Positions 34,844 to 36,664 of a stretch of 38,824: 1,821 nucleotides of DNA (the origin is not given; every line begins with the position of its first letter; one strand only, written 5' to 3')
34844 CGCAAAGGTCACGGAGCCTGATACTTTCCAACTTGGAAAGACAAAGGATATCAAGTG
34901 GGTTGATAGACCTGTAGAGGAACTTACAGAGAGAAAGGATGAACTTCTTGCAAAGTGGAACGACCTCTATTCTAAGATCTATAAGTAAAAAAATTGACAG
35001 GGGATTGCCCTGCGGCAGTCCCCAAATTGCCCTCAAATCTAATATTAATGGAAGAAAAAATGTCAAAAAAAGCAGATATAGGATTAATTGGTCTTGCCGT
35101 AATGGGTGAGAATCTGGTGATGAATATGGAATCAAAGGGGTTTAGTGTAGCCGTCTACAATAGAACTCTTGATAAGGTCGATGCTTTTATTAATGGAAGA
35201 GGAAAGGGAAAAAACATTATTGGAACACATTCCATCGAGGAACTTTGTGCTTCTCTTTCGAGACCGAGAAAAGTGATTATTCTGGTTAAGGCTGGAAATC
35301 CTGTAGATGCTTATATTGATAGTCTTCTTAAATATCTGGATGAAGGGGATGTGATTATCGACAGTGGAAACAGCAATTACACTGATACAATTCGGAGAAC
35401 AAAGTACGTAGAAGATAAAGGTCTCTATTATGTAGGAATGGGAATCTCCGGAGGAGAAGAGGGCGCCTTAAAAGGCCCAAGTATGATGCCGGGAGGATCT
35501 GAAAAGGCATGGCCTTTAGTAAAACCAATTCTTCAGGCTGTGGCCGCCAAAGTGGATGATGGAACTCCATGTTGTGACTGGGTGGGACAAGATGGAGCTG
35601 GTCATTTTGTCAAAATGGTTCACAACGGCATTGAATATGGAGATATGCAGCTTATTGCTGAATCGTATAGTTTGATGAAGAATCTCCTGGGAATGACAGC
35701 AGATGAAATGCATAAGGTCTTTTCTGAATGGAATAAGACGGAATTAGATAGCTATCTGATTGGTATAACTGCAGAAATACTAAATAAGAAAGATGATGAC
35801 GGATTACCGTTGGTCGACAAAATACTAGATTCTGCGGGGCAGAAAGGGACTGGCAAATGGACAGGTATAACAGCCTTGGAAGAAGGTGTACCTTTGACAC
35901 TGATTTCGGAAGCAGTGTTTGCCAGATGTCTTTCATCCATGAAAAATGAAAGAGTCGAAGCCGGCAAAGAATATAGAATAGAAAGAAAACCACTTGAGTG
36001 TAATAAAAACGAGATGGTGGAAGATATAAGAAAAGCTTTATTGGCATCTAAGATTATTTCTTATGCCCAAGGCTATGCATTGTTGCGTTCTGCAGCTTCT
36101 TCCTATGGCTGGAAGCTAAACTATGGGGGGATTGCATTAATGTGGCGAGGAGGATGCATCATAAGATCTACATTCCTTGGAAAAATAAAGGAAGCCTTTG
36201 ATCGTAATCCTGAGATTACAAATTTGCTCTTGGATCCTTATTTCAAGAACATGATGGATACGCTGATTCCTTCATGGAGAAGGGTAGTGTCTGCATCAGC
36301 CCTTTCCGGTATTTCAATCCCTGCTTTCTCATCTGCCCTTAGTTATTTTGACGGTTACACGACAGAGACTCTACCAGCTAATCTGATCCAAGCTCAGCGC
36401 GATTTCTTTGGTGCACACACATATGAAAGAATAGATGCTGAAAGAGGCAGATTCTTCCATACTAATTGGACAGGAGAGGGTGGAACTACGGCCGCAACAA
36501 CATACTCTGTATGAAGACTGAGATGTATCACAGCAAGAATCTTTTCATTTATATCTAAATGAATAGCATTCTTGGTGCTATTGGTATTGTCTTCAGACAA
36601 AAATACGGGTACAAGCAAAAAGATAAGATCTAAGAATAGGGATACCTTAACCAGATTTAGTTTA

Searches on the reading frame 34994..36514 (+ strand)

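Call 76: search_protein_families(library=pfam, proteins=[window:34994-36514:+], max_evalue=0.00001)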
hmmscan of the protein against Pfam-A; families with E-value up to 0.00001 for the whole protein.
window:34994-36514:+ (506 aa): 2 families
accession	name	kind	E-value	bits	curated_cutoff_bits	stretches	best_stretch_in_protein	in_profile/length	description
PF00393.24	6PGD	-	2.3e-131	437.9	27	1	203-492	1-290/290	6-phosphogluconate dehydrogenase, C-terminal domain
PF03446.21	NAD_binding_2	-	2.6e-48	164.5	21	1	28-188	1-157/161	NAD binding domain of 6-phosphogluconate dehydrogenase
